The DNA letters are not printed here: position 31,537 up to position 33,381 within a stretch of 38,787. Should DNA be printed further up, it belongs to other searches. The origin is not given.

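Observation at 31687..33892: Horizontally acquired phosphoethanolamine-transferase-family gene with a small membrane partner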

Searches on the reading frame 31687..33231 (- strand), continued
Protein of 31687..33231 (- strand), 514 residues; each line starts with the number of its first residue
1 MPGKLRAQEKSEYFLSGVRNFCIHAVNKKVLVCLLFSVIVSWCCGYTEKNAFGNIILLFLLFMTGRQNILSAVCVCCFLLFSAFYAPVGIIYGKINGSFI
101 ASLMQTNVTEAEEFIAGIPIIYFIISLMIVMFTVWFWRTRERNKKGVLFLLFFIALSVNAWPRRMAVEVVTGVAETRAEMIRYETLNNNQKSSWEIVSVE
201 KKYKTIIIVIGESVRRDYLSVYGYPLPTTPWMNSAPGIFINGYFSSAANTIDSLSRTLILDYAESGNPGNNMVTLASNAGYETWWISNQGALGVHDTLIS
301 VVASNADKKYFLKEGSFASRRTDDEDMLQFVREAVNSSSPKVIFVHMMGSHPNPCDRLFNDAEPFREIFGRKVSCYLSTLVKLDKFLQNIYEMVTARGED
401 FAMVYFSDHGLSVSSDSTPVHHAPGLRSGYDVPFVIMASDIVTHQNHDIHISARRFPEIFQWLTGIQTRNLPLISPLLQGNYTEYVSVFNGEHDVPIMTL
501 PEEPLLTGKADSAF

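Call 116: search_dna_similar(query=P0109, collection=plasmids, mode=protein, max_rows=25, rows=best, max_evalue=1e-20)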
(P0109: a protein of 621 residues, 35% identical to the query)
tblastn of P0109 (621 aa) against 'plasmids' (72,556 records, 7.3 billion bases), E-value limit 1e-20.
Records with a match: 148; places in all: 156; records where one place covers at least 80% of the query: 2.
Best place of each record, by identity: <60% 148.
By first word of the organism name: Escherichia 126; Klebsiella 7; Enterobacter 3; uncultured 2; Salmonella 2; Proteus 2; Citrobacter 2; Neisseria 2; Raoultella 1; Acinetobacter 1.
By predicted mobility (MOB-suite, as given by PLSDB): conjugative 107; non-mobilizable 24; mobilizable 17.
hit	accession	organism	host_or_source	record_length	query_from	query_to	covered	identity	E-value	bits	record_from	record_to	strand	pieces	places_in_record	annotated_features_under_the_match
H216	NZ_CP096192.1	Enterobacter roggenkampii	sink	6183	1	618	100%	43.8%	3e-150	484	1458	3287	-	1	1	phosphoethanolamine transferase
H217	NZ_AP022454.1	Enterobacter kobei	-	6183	1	618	100%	43.8%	3e-150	484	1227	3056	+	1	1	phosphoethanolamine transferase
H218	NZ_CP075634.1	Escherichia coli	Homo sapiens,stool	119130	20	484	75%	34.0%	3e-60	225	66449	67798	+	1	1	phosphoethanolamine transferase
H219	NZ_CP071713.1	Escherichia coli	Homo sapiens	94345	11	484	76%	32.8%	5e-58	218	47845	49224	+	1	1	phosphoethanolamine transferase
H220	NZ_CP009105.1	Escherichia coli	Cow feces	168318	31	484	73%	34.3%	3e-59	222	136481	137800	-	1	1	phosphoethanolamine transferase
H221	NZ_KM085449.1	Escherichia coli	cattle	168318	31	484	73%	34.3%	3e-59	222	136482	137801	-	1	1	phosphoethanolamine transferase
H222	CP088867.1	Escherichia coli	Homo sapiens,blood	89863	20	484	75%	33.3%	1e-58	220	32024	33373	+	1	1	lipid A phosphoethanolamine transferase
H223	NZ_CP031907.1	Escherichia coli O91:H21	Homo sapiens,Clinical: Human (Homo ...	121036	20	484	75%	33.3%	2e-58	220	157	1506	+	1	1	phosphoethanolamine transferase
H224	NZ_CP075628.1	Escherichia coli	Homo sapiens,stool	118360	20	484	75%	33.3%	2e-58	220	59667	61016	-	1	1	phosphoethanolamine transferase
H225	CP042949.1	Escherichia coli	-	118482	20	484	75%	33.3%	2e-58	220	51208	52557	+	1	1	none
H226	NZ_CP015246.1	Escherichia coli O91 str. RM7190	pig feces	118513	20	484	75%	33.3%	2e-58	220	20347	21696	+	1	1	phosphoethanolamine transferase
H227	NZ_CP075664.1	Escherichia coli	Homo sapiens,stool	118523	20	484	75%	33.3%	2e-58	220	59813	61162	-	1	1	phosphoethanolamine transferase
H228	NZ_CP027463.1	Escherichia coli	-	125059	20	484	75%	33.3%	2e-58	220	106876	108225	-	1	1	phosphoethanolamine transferase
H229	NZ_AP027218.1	Escherichia coli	Homo sapiens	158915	20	484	75%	33.3%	2e-58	220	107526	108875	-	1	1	phosphoethanolamine transferase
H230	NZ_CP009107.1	Escherichia coli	human stool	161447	20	484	75%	33.3%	2e-58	220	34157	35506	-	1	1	phosphoethanolamine transferase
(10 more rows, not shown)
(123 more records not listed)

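Call 119: search_protein_families(proteins=[L027:7671-8621:-, L027:6669-7661:-, L027:5577-6641:+, L043:3580-4506:+, L043:4582-5469:+, L043:7449-8495:+, L043:8517-9320:+, L043:10128-10898:+], library=ncbifam, max_evalue=0.00001)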
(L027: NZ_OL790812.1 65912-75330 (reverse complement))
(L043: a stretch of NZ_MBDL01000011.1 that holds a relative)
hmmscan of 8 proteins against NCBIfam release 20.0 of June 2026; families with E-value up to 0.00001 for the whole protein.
L027:7671-8621:- (316 aa): 1 family
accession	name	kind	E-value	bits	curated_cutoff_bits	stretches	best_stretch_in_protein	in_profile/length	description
NF011718.0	PRK15171.1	equivalog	4.5e-47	160.8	461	1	22-313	23-336/337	lipopolysaccharide 3-alpha-galactosyltransferase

L027:6669-7661:- (330 aa): 22 families
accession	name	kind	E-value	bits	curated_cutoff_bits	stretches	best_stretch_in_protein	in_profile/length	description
NF007482.0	PRK10073.1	equivalog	1.1e-32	113.4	423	1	5-132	3-130/334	glycosyltransferase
NF047683.1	TeichurnBiosyTuaG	equivalog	1e-30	107.2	400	1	6-220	4-218/252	teichuronic acid biosynthesis protein TuaG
TIGR03937.1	PgaC_IcaA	equivalog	2.5e-22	79.4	422.3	1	2-115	39-153/407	poly-beta-1,6-N-acetyl-D-glucosamine synthase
NF050050.1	ProtGlycPglI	equivalog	2.2e-21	76.6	500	1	8-132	2-125/306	GalNAc(5)-diNAcBac-PP-undecaprenol beta-1,3-glucosyltransferase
NF041875.1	EPS_EpsD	equivalog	1.8e-18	67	370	1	10-111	1-103/325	exopolysaccharide biosynthesis glycosyltransferase EpsD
NF041394.1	GtaseAglG_Halo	equivalog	7.6e-18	64.8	440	1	10-115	3-110/304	glucosyl-dolichyl phosphate glucuronosyltransferase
TIGR04283.1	glyco_like_mftF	equivalog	1.7e-16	60.5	182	1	10-203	1-183/221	TIGR04283 family arsenosugar biosynthesis glycosyltransferase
TIGR03111.1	glyc2_xrt_Gpos1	hypoth_equivalog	1.1e-15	57.4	363.95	1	4-116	45-160/439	TIGR03111 family XrtG-associated glycosyltransferase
NF007453.0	PRK10018.1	equivalog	3e-15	56.6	382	1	5-114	3-113/280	colanic acid biosynthesis glycosyltransferase WcaA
TIGR04017.1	WcaA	equivalog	4.1e-15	56.1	495.75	1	6-114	3-112/279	colanic acid biosynthesis glycosyltransferase WcaA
NF053739.1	GlytfEpsEBac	equivalog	6.3e-15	54.9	450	1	8-99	1-94/265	glycosyltransferase EpsE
TIGR03965.1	mycofact_glyco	equivalog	1.1e-14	54.1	280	1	4-112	70-179/467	mycofactocin biosynthesis glycosyltransferase MftF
NF038299.1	EPS_HpsN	equivalog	5.7e-14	51.8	425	1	8-136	1-128/317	hormogonium polysaccharide biosynthesis glycosyltransferase HpsN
NF038302.1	EPS_HpsE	equivalog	1.3e-13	50.6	300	1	10-106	3-105/307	hormogonium polysaccharide biosynthesis glycosyltransferase HpsE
TIGR04009.1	wcaE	equivalog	1.6e-10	40.7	369.2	1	10-108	3-103/248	colanic acid biosynthesis glycosyltransferase WcaE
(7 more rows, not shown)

L027:5577-6641:+ (354 aa): 12 families
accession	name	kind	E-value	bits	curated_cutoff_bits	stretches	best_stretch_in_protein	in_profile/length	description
NF007396.0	PRK09922.1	equivalog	2e-113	379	385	1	2-353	3-355/361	lipopolysaccharide 1,6-galactosyltransferase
NF047881.1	glyco_SdgB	exception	1.1e-17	63.9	800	1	197-325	341-463/496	serine-aspartate repeat adhesin O-glycosyltransferase SdgB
NF050063.1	ProtGlycPglJ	equivalog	7.3e-15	55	500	1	1-335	1-343/363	N-acetylgalactosamine-N,N'-diacetylbacillosaminyl-diphospho-undecaprenol 4-alpha-N-acetylgalactosaminyltransferase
NF046085.1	XrtY_assoc_Gly1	equivalog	2.8e-14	52.8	400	1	133-322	158-348/387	XrtY-associated glycosyltransferase XYAG1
NF047880.1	glyco_SdgA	exception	8.8e-14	50.9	800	1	24-329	175-462/488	serine-aspartate repeat adhesin O-glycosyltransferase SdgA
NF041010.1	glycosy_Agl16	equivalog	7.5e-10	38.2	575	1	136-326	135-320/352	glycosylation protein Agl16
NF050056.1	ProtGlycPglH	equivalog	1.4e-08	34.2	600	1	15-328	13-323/354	GalNAc-alpha-(1->4)-GalNAc-alpha-(1->3)-diNAcBac-PP-undecaprenol alpha-1,4-N-acetyl-D-galactosaminyltransferase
TIGR03088.1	stp2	hypoth_equivalog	1.8e-08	33.8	409.05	1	140-326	142-340/374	TIGR03088 family PEP-CTERM/XrtA system glycosyltransferase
TIGR03999.1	thiol_BshA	equivalog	7.9e-08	31.6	273.7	1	193-325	215-340/375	N-acetyl-alpha-D-glucosaminyl L-malate synthase BshA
NF047684.1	TeichurnBiosyTuaC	equivalog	3.3e-07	29.6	550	1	149-330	189-360/391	teichuronic acid biosynthesis protein TuaC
NF041876.1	EPS_EpsE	equivalog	2.1e-06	27.3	400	1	148-324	189-361/389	exopolysaccharide biosynthesis GT4 family glycosyltransferase EpsE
TIGR04015.1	WcaC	equivalog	9.9e-06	25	784.85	0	235-319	285-366/405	colanic acid biosynthesis glycosyltransferase WcaC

L043:3580-4506:+ (308 aa): 20 families
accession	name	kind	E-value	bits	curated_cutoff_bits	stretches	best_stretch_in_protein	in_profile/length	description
NF005146.0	PRK06606.1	equivalog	6.6e-144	478.5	279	1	4-307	3-306/307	branched-chain amino acid transaminase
TIGR01122.1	ilvE_I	equivalog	8.4e-130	432.3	245.55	1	11-307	1-298/298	branched-chain-amino-acid transaminase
NF005726.0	PRK07544.1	equivalog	8.7e-96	320.5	396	1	4-296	7-291/295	branched-chain amino acid aminotransferase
NF006185.0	PRK08320.1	subfamily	3.5e-74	249.6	363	1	9-296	4-286/292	branched-chain amino acid aminotransferase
NF009126.0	PRK12479.1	equivalog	5e-60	203.2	518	1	8-289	4-280/299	branched-chain-amino-acid transaminase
NF009897.0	PRK13357.1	equivalog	8.8e-48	162.9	307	1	10-307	43-357/358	branched-chain amino acid aminotransferase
NF005209.0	PRK06680.1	subfamily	4e-43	147.3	320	1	9-294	4-282/286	D-amino-acid transaminase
TIGR01123.1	ilvE_II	equivalog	8.8e-43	146.5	250.05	1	11-307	1-313/313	branched-chain-amino-acid transaminase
NF009896.0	PRK13356.1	equivalog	3.5e-40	137.9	262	1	11-294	11-284/287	branched-chain amino acid aminotransferase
TIGR01121.1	D_amino_aminoT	equivalog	7e-39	133.7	277.45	1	13-292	5-274/276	D-amino-acid transaminase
NF005800.0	PRK07650.1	equivalog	1.6e-35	122.7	308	1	10-292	3-275/290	aminodeoxychorismate lyase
NF009066.0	PRK12400.1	equivalog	2.1e-24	86.5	538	1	10-292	8-281/290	D-amino-acid transaminase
NF004761.0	PRK06092.1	equivalog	2.5e-22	79.4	260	1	25-272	13-251/268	aminodeoxychorismate lyase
TIGR03461.1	pabC_Proteo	equivalog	4.1e-22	78.7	176.85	1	26-272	12-249/262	aminodeoxychorismate lyase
NF005888.0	PRK07849.1-3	equivalog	1.7e-19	69.9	273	1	31-273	36-274/298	aminodeoxychorismate lyase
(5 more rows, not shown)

L043:4582-5469:+ (295 aa): 0 families

L043:7449-8495:+ (348 aa): 0 families

L043:8517-9320:+ (267 aa): 10 families
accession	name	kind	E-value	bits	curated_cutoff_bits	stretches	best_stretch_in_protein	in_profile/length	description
TIGR03938.2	deacetyl_PgaB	equivalog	5.5e-30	104.2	321.9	2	32-170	4-144/621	poly-beta-1,6-N-acetyl-D-glucosamine N-deacetylase PgaB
TIGR03933.1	PIA_icaB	equivalog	6.1e-20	71.8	248.35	1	48-258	30-237/245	intercellular adhesin biosynthesis polysaccharide N-deacetylase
NF011176.0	PRK14581.1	equivalog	8.4e-20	70.5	1091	1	33-171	51-188/673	poly-beta-1,6-N-acetyl-D-glucosamine N-deacetylase PgaB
NF011177.0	PRK14582.1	equivalog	1e-18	67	923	1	27-170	43-187/671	poly-beta-1,6-N-acetyl-D-glucosamine N-deacetylase PgaB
TIGR02764.1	spore_ybaN_pdaB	equivalog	1.5e-15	57.5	237.4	1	87-226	5-123/191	polysaccharide deacetylase family sporulation protein PdaB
TIGR02884.1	spore_pdaA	equivalog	2.2e-09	37.4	298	1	84-226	33-155/224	delta-lactam-biosynthetic de-N-acetylase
TIGR02873.1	spore_ylxY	hypoth_equivalog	4.4e-09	36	391.5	1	147-245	124-221/268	probable sporulation protein, polysaccharide deacetylase family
NF050820.1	PolSacchBiosHfsH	equivalog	2.5e-08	33.9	400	1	89-259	35-190/249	oligosaccharide deacetylase HfsH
TIGR04243.1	nodulat_NodB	equivalog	1.2e-07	31.5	240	1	162-225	55-119/197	chitooligosaccharide deacetylase NodB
NF045821.1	PgAcgDacpgdA1_Bac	equivalog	1.2e-06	27.7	400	0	149-222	129-201/282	peptidoglycan-N-acetylglucosamine deacetylase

L043:10128-10898:+ (256 aa): 4 families
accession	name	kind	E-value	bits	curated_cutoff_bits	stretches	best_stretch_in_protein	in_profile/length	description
TIGR04195.1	S_glycosyl_SunS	equivalog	8e-11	41.4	350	1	4-145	60-205/421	SunS family peptide S-glycosyltransferase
TIGR04283.1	glyco_like_mftF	equivalog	6.9e-10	38.9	182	1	6-100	2-98/221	TIGR04283 family arsenosugar biosynthesis glycosyltransferase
NF007482.0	PRK10073.1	equivalog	5.2e-07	29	423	1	6-95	9-106/334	glycosyltransferase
TIGR04182.1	glyco_TIGR04182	equivalog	7.7e-06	25.5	325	0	7-90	4-88/293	S-layer glycoprotein N-glycosyltransferase AglJ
